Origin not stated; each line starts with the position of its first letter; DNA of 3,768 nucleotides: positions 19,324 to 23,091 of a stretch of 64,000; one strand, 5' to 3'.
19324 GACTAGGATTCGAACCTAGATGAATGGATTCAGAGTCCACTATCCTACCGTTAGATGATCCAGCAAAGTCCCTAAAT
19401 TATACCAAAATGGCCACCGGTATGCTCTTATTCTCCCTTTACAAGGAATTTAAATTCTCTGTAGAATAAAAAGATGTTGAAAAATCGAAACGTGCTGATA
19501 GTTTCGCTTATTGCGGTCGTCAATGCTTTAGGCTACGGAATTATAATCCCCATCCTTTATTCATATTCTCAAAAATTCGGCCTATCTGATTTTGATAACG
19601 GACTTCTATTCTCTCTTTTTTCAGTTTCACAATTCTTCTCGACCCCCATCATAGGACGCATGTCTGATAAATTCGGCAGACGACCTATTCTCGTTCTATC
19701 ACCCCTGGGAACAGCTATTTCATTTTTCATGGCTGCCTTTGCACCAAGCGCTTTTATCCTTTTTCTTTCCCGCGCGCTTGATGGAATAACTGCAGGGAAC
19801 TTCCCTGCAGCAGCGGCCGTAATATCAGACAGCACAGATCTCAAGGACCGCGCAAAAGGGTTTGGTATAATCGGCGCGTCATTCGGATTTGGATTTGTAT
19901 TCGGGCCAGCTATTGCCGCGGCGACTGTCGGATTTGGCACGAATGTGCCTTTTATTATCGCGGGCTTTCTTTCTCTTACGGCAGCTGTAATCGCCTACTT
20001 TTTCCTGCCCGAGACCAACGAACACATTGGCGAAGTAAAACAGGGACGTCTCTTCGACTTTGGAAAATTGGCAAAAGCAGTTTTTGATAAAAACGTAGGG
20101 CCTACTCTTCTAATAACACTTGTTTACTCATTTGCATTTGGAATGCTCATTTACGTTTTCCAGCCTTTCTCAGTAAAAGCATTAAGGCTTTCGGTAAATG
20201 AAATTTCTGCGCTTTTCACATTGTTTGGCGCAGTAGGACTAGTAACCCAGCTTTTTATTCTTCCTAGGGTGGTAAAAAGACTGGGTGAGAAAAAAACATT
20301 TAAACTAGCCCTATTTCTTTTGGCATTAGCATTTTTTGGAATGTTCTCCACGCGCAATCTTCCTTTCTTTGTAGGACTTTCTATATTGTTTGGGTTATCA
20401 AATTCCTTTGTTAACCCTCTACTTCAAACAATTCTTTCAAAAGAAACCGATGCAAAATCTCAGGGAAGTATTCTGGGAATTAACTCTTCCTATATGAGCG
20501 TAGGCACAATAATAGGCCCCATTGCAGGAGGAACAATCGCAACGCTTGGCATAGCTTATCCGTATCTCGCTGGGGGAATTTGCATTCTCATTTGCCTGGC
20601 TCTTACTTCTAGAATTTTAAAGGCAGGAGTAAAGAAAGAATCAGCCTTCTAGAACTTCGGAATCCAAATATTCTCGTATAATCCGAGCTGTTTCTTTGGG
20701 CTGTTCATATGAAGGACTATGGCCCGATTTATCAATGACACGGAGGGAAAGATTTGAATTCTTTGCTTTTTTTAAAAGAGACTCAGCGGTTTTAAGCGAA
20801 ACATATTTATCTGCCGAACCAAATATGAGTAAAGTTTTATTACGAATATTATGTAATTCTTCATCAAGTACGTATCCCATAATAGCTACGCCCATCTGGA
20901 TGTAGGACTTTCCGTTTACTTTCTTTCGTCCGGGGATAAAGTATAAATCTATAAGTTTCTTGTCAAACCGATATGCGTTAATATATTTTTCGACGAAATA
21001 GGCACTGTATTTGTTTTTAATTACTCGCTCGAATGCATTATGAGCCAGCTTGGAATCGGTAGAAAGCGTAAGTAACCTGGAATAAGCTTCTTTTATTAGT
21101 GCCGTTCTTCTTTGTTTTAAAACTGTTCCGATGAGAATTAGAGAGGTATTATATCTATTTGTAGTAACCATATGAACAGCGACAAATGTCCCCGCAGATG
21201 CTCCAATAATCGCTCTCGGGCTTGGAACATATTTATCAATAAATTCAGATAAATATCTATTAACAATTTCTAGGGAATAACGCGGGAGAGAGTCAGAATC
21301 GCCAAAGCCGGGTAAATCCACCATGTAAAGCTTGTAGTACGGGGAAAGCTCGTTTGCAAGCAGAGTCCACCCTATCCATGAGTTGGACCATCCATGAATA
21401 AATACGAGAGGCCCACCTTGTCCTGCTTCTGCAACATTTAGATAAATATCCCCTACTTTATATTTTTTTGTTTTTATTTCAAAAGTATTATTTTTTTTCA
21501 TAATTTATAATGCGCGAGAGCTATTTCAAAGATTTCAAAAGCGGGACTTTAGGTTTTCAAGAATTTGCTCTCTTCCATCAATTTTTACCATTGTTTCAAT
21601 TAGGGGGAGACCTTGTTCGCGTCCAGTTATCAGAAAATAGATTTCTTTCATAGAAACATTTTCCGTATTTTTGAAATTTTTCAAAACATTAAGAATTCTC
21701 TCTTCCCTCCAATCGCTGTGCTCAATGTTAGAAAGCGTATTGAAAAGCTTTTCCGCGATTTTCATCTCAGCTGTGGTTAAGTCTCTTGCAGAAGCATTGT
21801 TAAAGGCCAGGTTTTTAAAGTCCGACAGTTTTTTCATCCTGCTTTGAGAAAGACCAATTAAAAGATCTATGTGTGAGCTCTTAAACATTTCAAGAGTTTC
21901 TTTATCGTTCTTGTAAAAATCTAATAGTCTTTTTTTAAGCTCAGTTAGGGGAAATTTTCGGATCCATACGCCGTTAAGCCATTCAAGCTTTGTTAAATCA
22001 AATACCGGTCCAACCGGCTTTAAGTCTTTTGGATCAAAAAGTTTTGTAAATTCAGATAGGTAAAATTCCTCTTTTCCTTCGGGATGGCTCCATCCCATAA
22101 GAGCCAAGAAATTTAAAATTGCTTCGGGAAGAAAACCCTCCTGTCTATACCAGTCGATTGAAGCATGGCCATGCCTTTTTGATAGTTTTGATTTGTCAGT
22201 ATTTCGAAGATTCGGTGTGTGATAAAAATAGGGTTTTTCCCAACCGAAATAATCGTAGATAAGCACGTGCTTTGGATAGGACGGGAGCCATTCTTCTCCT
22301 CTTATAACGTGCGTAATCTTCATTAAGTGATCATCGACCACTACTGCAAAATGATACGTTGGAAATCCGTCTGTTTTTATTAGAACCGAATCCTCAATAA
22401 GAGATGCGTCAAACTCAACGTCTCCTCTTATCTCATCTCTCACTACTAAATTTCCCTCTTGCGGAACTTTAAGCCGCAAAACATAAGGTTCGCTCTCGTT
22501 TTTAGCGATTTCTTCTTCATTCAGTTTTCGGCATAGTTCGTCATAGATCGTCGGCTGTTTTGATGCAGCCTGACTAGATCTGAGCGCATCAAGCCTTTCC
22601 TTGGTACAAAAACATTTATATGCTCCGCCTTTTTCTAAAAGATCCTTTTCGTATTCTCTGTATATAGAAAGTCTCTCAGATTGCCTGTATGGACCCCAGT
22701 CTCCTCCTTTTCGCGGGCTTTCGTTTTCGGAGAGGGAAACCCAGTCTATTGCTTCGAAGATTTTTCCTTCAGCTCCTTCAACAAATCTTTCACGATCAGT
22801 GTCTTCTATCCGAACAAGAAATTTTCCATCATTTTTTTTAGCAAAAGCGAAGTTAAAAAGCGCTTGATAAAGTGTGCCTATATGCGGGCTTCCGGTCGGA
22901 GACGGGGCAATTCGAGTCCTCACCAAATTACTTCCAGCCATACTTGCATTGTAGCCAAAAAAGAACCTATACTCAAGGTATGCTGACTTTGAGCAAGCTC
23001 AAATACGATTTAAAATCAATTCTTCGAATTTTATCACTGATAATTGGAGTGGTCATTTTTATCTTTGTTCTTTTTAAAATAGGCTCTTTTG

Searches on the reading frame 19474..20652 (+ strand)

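Call 60: search_protein_families(library=pfam, proteins=[window:19474-20652:+], max_evalue=0.00001)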
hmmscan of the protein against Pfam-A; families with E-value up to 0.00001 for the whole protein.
window:19474-20652:+ (392 aa): 4 families
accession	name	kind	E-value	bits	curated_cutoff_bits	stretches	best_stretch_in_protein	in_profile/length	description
PF07690.21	MFS_1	-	4e-61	207.3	33.4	2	11-226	2-222/347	Major Facilitator Superfamily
PF12832.13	MFS_1_like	-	1.1e-12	48.1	25.2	1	22-355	16-361/373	MFS_1 like family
PF00083.30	Sugar_tr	-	1.3e-09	37.9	22.3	1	32-182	38-195/452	Sugar (and other) transporter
PF13347.12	MFS_2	-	9.3e-08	31.5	27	1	17-328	10-346/427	MFS/sugar transport protein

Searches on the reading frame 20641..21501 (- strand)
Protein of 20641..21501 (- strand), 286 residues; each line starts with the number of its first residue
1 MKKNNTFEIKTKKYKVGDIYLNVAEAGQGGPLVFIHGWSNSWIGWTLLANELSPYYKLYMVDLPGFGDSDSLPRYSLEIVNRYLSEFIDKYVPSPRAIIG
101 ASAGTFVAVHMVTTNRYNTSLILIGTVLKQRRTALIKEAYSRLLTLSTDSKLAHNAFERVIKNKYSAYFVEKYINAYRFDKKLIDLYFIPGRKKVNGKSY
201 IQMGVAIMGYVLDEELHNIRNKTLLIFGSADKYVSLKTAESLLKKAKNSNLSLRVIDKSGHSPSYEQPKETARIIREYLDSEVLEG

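Call 60: search_protein_families(library=pfam, proteins=[window:20641-21501:-], max_evalue=0.00001)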
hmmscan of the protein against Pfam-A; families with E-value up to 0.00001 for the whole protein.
window:20641-21501:- (286 aa): 3 families
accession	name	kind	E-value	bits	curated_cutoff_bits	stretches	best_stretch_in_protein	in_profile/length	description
PF12697.13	Abhydrolase_6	-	2.1e-16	61.7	26.3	1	32-273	1-216/217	Alpha/beta hydrolase family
PF00561.26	Abhydrolase_1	-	1.4e-14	54.8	25.8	1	31-267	2-244/245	alpha/beta hydrolase fold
PF12146.15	Hydrolase_4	-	4.9e-11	42.8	27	1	33-266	8-237/239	Serine aminopeptidase, S33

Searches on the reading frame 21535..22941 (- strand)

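Call 60: search_protein_families(library=pfam, proteins=[window:21535-22941:-], max_evalue=0.00001)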
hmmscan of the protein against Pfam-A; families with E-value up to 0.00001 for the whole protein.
window:21535-22941:- (468 aa): 1 family
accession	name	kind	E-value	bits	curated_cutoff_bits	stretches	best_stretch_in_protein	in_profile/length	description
PF00749.27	tRNA-synt_1c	-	2.1e-103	346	23.4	1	7-321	2-314/314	tRNA synthetases class I (E and Q), catalytic domain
